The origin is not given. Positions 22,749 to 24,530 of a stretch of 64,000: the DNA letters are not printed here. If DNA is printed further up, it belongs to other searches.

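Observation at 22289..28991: Type VI secretion sheath-tube-baseplate block without membrane complex, spike, ClpV or TssK in the window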

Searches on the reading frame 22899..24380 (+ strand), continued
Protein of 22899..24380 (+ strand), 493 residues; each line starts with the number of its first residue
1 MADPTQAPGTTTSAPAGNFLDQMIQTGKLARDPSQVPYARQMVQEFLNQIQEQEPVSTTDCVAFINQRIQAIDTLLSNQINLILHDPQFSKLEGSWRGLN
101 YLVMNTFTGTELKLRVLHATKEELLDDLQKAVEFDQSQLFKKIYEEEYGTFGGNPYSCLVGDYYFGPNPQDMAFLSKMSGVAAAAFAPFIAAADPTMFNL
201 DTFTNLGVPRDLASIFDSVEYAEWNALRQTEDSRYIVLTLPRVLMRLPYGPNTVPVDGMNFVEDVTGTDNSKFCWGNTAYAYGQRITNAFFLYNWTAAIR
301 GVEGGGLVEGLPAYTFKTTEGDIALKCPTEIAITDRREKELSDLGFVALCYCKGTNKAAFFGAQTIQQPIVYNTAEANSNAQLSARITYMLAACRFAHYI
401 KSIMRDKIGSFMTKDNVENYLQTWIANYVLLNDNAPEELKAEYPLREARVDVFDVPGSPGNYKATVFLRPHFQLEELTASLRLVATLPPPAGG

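Call 21: find_related_loci(query=window:22899-24380:+, collection=genome_contigs, flank=10000)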
Query window:22899-24380:+ (493 aa) in genome_contigs; peptide patterns used: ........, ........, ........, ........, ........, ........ (x = any residue, [..] = any of these).
600 stretches matched a pattern (row limit reached: there are more); 587 encode a relative of the query (tblastn E <= 1e-3); the best 80 are kept; 80 distinct loci.
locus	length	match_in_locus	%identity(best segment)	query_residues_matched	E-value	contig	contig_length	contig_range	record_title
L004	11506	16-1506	68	4-492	0e+0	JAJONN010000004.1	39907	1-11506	MAG: Alphaproteobacteria bacterium isolate C_No_T20_B_bin.42 scaffold_1028, whole genome shotgun sequence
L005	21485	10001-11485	62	1-493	0e+0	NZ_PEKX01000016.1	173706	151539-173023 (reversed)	MAG: Pseudomonas sp. isolate EaCA-3 401, whole genome shotgun sequence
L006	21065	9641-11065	68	18-492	0e+0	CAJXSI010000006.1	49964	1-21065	MAG TPA_asm: uncultured Alphaproteobacteria bacterium isolate SRR3933164_bin.5_MetaBAT_v2.12.1_MAG genome assembly, cont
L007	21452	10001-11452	62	9-491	0e+0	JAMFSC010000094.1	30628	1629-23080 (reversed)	MAG: bacterium isolate NGEE_A_bin35 k127_431520, whole genome shotgun sequence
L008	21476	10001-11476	60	1-493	0e+0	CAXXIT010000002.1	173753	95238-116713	MAG: Syntrophorhabdaceae bacterium isolate a2fc0c35-b21d-4ceb-a18a-9bd9a3ac14a8 genome assembly, contig: contig_2, whole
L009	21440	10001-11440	63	12-491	0e+0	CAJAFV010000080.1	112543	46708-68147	MAG: uncultured Geobacteraceae bacterium isolate A-4_bin-085 genome assembly, contig: bin-085:80/99, whole genome shotgu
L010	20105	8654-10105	62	10-493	0e+0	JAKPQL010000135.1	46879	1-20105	MAG: Deltaproteobacteria bacterium isolate JPNA_maxbin.196 k141_1274135, whole genome shotgun sequence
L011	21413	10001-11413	65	17-487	0e+0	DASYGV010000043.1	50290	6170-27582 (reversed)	MAG TPA_asm: Thermoanaerobaculia bacterium isolate SMAG_U4223 k141_60653, whole genome shotgun sequence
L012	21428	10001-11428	64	18-493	0e+0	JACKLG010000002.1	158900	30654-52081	MAG: Candidatus Paracaedibacteraceae bacterium isolate HK-STAS-PROT-85 HK-STAS-PROT-85_2, whole genome shotgun sequence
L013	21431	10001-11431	63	17-492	0e+0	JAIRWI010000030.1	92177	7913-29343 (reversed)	MAG: Holosporales bacterium isolate Gsp477_bin1 k119_6255814, whole genome shotgun sequence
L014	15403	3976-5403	62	18-493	0e+0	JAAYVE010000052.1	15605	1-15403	MAG: Deltaproteobacteria bacterium isolate AS27yjCOA_29 161501_AS27, whole genome shotgun sequence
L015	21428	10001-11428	62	18-493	0e+0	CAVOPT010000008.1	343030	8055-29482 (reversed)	MAG: uncultured delta proteobacterium isolate MFD00032.bin.1.221 genome assembly, contig: contig_36069, whole genome sho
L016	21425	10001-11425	67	18-492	0e+0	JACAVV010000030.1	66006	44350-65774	MAG: Nitrospina sp. isolate MSP contig26, whole genome shotgun sequence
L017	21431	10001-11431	62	17-492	0e+0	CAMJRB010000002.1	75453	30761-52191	MAG: uncultured Holosporaceae bacterium isolate SRR12081295_bin.30_metaWRAP_v1.3_MAG genome assembly, contig: ERZ1228976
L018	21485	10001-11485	62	1-493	0e+0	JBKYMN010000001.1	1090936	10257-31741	Enterobacterales bacterium AE_CKDN230030158-1A_HGKHYDSX7 1, whole genome shotgun sequence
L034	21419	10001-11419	62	17-488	0e+0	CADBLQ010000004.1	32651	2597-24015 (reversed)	MAG: uncultured proteobacterium isolate RUG14087 genome assembly, contig: RUG14087_asm_4, whole genome shotgun sequence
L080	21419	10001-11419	60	18-488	0e+0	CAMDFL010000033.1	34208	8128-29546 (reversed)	MAG: Bordetella parapertussis isolate MoH-02may19-183 genome assembly, contig: MoH-02may19-C1604, whole genome shotgun s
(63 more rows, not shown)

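Call 24: search_protein_families(library=ncbifam, proteins=[L080:1490-2797:+, L080:2819-3637:+, L080:3665-7999:+, L080:7996-9144:+, L080:11495-11977:+, L080:11994-12470:+, L080:15291-18032:+, L080:17932-20085:+, L080:20088-20846:+, L080:916-1524:-], max_evalue=0.001)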
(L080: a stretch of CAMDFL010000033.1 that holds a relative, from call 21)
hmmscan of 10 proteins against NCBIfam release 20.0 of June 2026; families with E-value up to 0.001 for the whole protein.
L080:1490-2797:+ (435 aa): 1 family
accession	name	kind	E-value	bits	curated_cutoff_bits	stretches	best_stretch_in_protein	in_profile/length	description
TIGR03353.2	VI_chp_4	equivalog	2.1e-66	224.8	100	1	12-399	3-395/429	type VI secretion system baseplate subunit TssK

L080:2819-3637:+ (272 aa): 5 families
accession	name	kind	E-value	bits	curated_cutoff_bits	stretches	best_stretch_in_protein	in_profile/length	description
TIGR03349.1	IV_VI_DotU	subfamily_domain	3.5e-23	82.5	89.95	1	70-254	25-204/211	DotU/TssL family secretion system protein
NF005444.0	PRK07033.1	equivalog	4.9e-11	42.2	520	1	75-256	76-250/438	DotU family type VI secretion system protein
NF038239.1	T6SS_TssL_short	exception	1.3e-08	34.6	180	1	104-191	56-144/207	type VI secretion system protein TssL, short form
NF005999.0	PRK08126.1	subfamily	6.7e-08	31.7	571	1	104-248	118-257/432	hypothetical protein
NF038228.1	IcmH_DotU_IVB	equivalog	2.8e-06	26.9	50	1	83-256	74-242/258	type IVB secretion system protein IcmH/DotU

L080:3665-7999:+ (1444 aa): 2 families
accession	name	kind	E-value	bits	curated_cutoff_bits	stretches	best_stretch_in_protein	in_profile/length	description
TIGR03348.1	VI_IcmF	equivalog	8.9e-59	199.5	388.15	1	16-452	36-478/1168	type VI secretion system membrane subunit TssM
NF038226.1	IcmF_IVB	equivalog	8e-07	27.3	1000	1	63-318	10-254/973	type IVB secretion system protein IcmF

L080:7996-9144:+ (382 aa): 2 families
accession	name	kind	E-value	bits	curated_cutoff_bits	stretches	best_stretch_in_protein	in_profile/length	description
TIGR03363.1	VI_chp_8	equivalog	2.7e-92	310.2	160.85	1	11-378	5-353/353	type VI secretion system protein TssA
TIGR03362.1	VI_chp_7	equivalog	2.7e-21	76.2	230.1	1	12-170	5-151/476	type VI secretion system protein TssA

L080:11495-11977:+ (160 aa): 1 family
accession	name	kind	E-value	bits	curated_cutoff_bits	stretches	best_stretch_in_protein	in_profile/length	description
TIGR03344.1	VI_effect_Hcp1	subfamily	1.2e-13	51.3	58.9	1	21-142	36-160/167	type VI secretion system tube protein TssD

L080:11994-12470:+ (158 aa): 1 family
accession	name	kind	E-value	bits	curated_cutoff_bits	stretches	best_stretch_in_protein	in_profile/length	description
TIGR03357.1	VI_zyme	equivalog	7.8e-27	93.5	53.2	1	13-148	3-127/133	type VI secretion system baseplate subunit TssE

L080:15291-18032:+ (913 aa): 14 families
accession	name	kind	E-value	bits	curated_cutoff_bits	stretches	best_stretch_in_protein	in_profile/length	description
TIGR03345.1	VI_ClpV1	equivalog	0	1259.9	884.95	1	12-883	1-851/852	type VI secretion system ATPase TssH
TIGR03346.1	chaperone_ClpB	equivalog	8.5e-216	719.1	1232.1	2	192-874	152-837/853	ATP-dependent chaperone ClpB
NF008118.0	PRK10865.1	equivalog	8.5e-169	563.2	1417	1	192-869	157-835/857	ATP-dependent chaperone ClpB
TIGR02639.1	ClpA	equivalog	1.9e-165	552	993.15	2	14-443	3-415/734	ATP-dependent Clp protease ATP-binding subunit ClpA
NF033606.1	heat_AAA_ClpK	exception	1.2e-158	529.8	1900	2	181-468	250-532/949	heat shock survival AAA family ATPase ClpK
NF033607.0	disagg_AAA_ClpG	exception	3.1e-158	528.4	1900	2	172-502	223-547/932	AAA family protein disaggregase ClpG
NF008263.0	PRK11034.1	equivalog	2.3e-125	419.3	1350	2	187-437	160-410/758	ATP-dependent Clp protease ATP-binding subunit ClpA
NF009067.0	PRK12402.1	equivalog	1.3e-06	27.7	317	1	630-669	38-79/340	replication factor C small subunit 2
NF003229.0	PRK04195.1-5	equivalog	2.3e-05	23.3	280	0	631-711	47-114/413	replication factor C large subunit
TIGR03499.1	FlhF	equivalog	2.8e-05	24.3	174.15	0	597-652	168-222/286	flagellar biosynthesis GTPase FlhF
NF001679.0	PRK00440.1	equivalog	5.7e-05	22.3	303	0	631-664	42-75/322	replication factor C small subunit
TIGR02928.1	TIGR02928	subfamily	0.0001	21.3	181.3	0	212-254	14-60/366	orc1/cdc6 family replication initiation protein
NF006616.1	PRK09183.1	subfamily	0.00029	20.2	300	0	222-302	88-164/253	IS21-like element helper ATPase IstB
NF003745.1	PRK05342.1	equivalog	0.00029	19.8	359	0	767-860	278-377/418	ATP-dependent Clp protease ATP-binding subunit ClpX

L080:17932-20085:+ (717 aa): 3 families
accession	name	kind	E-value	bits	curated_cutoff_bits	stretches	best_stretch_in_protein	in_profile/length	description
TIGR03361.1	VI_Rhs_Vgr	subfamily_domain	3.6e-191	636.2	186.35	1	49-544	2-512/513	type VI secretion system tip protein TssI/VgrG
TIGR01646.1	vgr_GE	subfamily_domain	9.2e-139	463.5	121.8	1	62-527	4-480/480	type VI secretion system tip protein VgrG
NF033848.1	VgrG_rel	hypoth_equivalog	5.3e-15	54.7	275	1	395-561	378-541/547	VgrG-related protein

L080:20088-20846:+ (252 aa): 1 family
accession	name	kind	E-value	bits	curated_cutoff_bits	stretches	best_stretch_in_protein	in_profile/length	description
NF033566.1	adhes_LIC20035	equivalog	1.7e-08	33.8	250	1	136-221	110-195/434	LIC20035 family adhesin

L080:916-1524:- (202 aa): 0 families

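Call 27: find_homologous_proteins(query=L034:488-1522:+, max_evalue=0.00001)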
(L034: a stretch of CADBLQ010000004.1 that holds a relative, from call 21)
Query L034:488-1522:+ (344 aa): 54 proteins with E <= 0.00001 among 2542 candidates.
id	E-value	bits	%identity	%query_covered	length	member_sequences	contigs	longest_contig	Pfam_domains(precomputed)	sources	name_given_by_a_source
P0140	5.7e-221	750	99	100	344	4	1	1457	PF06812.18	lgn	-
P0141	8.0e-154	530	71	99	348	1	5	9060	PF06812.18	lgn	-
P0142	4.7e-146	504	69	99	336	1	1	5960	PF06812.18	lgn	-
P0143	5.1e-121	422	60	94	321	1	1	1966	PF06812.18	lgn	-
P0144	1.2e-120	421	60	94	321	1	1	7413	PF06812.18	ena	-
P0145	4.6e-120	419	59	99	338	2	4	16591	PF06812.18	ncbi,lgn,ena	-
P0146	7.2e-118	412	59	100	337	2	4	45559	PF06812.18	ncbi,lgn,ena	-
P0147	2.2e-99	351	52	97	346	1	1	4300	PF06812.18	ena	-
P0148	8.5e-78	280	41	96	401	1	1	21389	PF06812.18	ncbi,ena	-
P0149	5.6e-75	271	42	95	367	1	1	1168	PF06812.18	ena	-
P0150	1.5e-73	266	40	65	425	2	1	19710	PF06812.18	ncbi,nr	ncbi:MAG: type VI secretion system ImpA family N-terminal domain-containing protein [Alphaproteobact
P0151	1.5e-72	263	41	96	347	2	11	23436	PF06812.18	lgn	-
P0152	5.1e-71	258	41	96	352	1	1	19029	PF06812.18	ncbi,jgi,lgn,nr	ncbi:MAG: type VI secretion system ImpA family N-terminal domain-containing protein [Holosporales ba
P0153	6.9e-71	257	41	95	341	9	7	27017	PF06812.18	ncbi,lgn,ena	-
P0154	1.6e-69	253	39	97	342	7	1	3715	PF06812.18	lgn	-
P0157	1.9e-68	249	39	99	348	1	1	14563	PF06812.18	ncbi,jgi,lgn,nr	ncbi:MAG: type VI secretion system ImpA family N-terminal domain-containing protein [Holosporales ba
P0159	2.1e-67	246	41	95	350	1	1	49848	PF06812.18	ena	-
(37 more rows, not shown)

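Call 28: find_encoding_contigs(protein=P0159, flank=10000, max_places=2)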
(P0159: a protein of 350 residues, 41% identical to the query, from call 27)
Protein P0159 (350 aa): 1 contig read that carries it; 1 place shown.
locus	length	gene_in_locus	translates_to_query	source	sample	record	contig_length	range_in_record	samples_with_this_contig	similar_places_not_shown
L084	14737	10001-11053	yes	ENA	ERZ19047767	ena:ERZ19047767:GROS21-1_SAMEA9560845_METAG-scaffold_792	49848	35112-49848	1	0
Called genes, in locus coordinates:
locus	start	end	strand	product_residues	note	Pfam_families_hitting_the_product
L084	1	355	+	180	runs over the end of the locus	PF05198:IF3_N, PF00707:IF3_C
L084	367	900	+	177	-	PF03840:SecG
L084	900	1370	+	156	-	PF22817:ApeP-like, PF07977:FabA, PF22818:ApeI-like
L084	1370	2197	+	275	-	PF00132:Hexapep (weak), PF25084:LbH_EIF2B (faint), PF25087:GMPPB_C, PF00132:Hexapep, PF13720:Acetyltransf_11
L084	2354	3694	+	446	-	PF13742:tRNA_anti_2, PF01336:tRNA_anti-codon, PF02601:Exonuc_VII_L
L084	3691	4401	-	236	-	PF04402:SIMPL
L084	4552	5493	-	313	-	PF01323:DSBA (faint), PF13462:Thioredoxin_4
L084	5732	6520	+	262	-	PF00106:adh_short, PF23441:SDR (weak), PF13561:adh_short_C2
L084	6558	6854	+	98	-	-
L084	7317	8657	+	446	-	PF01554:MatE (weak)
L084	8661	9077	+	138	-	-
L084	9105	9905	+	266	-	PF01678:DAP_epimerase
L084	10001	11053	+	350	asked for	PF06812:ImpA_N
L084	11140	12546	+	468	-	-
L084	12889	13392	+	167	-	PF06242:TrcR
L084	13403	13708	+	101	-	PF00111:Fer2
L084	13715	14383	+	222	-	-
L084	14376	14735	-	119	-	?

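Call 29: find_encoding_contigs(protein=P0146, flank=10000, max_places=2)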
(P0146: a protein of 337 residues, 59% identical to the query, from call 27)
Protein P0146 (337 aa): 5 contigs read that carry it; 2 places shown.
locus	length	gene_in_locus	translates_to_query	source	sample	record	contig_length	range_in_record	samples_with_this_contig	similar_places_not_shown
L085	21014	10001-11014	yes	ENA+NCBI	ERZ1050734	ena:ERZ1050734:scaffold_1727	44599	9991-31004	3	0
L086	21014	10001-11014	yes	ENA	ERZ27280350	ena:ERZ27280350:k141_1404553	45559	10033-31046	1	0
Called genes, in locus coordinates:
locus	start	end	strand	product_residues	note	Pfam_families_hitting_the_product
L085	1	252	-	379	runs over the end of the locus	PF00005:ABC_tran, PF13304:AAA_21 (faint), PF08402:TOBE_2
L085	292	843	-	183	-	-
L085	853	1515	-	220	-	-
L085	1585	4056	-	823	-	-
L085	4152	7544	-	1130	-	PF02811:PHP, PF07733:DNA_pol3_alpha, PF17657:DNA_pol3_finger, PF14579:HHH_6, PF01336:tRNA_anti-codon (weak)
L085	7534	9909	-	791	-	PF01588:tRNA_bind, PF03483:B3_4, PF03484:B5, PF17759:tRNA_synthFbeta, PF03147:FDX-ACB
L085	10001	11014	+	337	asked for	PF06812:ImpA_N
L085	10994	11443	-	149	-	PF01058:Oxidored_q6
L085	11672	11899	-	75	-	-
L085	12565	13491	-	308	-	PF07549:Sec_GG, PF02355:SecD_SecF_C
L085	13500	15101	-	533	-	PF21760:SecD_1st, PF22599:SecDF_P1_head, PF02355:SecD_SecF_C, PF00873:ACR_tran (weak)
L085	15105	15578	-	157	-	PF02699:YajC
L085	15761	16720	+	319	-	PF05065:Phage_capsid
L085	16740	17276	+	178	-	-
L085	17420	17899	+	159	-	PF01713:Smr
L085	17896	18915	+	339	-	PF01171:ATP_bind_3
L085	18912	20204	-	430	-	PF06689:zf-C4_ClpX, PF00493:MCM (faint), PF01078:Mg_chelatase (faint), PF00004:AAA, PF07724:AAA_2, PF07728:AAA_5 (faint), PF10431:ClpB_D2-small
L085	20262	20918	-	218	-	PF00574:CLP_protease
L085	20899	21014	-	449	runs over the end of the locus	PF05697:Trigger_N, PF05698:Trigger_C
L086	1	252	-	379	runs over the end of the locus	PF00005:ABC_tran, PF13304:AAA_21 (faint), PF08402:TOBE_2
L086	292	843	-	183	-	-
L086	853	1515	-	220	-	-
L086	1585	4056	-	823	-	-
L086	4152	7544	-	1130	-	PF02811:PHP, PF07733:DNA_pol3_alpha, PF17657:DNA_pol3_finger, PF14579:HHH_6, PF01336:tRNA_anti-codon (weak)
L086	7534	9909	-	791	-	PF01588:tRNA_bind, PF03483:B3_4, PF03484:B5, PF17759:tRNA_synthFbeta, PF03147:FDX-ACB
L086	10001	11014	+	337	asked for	PF06812:ImpA_N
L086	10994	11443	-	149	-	PF01058:Oxidored_q6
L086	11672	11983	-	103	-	-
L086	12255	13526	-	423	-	PF01595:CNNM, PF00571:CBS (weak), PF03471:CorC_HlyC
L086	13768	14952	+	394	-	-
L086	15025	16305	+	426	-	PF00999:Na_H_Exchanger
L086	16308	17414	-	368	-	PF00155:Aminotran_1_2, PF01041:DegT_DnrJ_EryC1, PF00266:Aminotran_5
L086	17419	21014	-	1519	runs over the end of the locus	PF14331:IcmF-related_N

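Call 30: find_encoding_contigs(protein=P0152, flank=10000, max_places=2)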
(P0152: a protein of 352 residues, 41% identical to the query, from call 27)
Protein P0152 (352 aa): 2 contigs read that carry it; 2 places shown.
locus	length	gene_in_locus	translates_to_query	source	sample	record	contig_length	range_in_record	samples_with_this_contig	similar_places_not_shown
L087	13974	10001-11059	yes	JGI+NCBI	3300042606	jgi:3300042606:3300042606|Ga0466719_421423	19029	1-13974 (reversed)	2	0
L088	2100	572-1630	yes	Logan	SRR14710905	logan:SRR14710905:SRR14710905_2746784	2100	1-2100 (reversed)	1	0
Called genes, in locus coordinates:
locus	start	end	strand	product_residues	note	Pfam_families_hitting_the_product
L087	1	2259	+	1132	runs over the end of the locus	PF02811:PHP, PF07733:DNA_pol3_alpha, PF17657:DNA_pol3_finger, PF14579:HHH_6, PF01336:tRNA_anti-codon (weak)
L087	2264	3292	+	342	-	PF21016:RlmN_N, PF04055:Radical_SAM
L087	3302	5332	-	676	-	PF13306:LRR_5, PF13855:LRR_8 (faint), PF13306:LRR_5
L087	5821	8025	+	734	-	PF13328:HD_4, PF01966:HD, PF04607:RelA_SpoT, PF02824:TGS, PF28438:RelA_RIS, PF13291:ACT_4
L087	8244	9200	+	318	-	PF03255:ACCA, PF01039:Carboxyl_trans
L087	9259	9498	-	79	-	-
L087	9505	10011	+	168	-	PF01678:DAP_epimerase (faint)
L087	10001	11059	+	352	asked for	PF06812:ImpA_N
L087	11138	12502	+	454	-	-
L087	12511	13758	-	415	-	PF04413:Glycos_transf_N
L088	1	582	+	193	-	?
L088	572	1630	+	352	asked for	PF06812:ImpA_N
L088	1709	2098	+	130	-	?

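Call 31: find_encoding_contigs(protein=P0150, flank=10000, max_places=2)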
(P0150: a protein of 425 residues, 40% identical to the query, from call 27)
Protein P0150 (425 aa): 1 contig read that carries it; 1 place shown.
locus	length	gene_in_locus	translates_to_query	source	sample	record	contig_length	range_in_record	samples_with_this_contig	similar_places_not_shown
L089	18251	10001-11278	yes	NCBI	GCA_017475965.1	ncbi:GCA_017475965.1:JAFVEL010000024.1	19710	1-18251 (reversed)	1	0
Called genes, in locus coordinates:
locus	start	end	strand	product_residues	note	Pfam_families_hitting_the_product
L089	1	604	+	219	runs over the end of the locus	-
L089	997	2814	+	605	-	PF00009:GTP_EFTU, PF22042:EF-G_D2, PF03144:GTP_EFTU_D2, PF00679:EFG_C, PF21018:BipA_C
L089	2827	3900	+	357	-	PF00361:Proton_antipo_M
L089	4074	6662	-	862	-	PF07244:POTRA (weak), PF08478:POTRA_1 (faint), PF07244:POTRA, PF01103:Omp85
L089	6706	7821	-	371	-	PF02163:Peptidase_M50, PF00595:PDZ (weak), PF13180:PDZ_2, PF17820:PDZ_6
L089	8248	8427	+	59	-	-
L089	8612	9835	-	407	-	-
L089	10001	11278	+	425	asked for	PF06812:ImpA_N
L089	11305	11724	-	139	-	-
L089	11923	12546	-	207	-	-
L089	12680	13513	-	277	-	-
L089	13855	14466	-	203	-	-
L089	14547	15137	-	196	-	-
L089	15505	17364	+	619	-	PF00012:HSP70, PF06723:MreB_Mbl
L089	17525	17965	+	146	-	PF00383:dCMP_cyt_deam_1, PF14437:MafB19-deam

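Call 32: find_encoding_contigs(protein=P0148, flank=10000, max_places=2)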
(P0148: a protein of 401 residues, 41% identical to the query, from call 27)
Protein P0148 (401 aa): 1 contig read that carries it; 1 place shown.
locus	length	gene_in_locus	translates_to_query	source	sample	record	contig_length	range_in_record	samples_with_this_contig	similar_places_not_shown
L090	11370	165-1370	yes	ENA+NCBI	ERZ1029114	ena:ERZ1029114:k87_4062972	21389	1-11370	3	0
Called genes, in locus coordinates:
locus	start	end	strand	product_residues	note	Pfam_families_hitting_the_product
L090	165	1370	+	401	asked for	PF06812:ImpA_N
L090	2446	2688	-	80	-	PF00444:Ribosomal_L36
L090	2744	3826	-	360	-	PF01546:Peptidase_M20, PF07687:M20_dimer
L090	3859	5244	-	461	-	-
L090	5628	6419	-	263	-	PF13539:Peptidase_M15_4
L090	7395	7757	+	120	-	PF02021:UPF0102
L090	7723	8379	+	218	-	PF04972:BON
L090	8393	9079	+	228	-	PF01255:Prenyltransf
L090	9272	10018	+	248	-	-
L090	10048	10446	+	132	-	-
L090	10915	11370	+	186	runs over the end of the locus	-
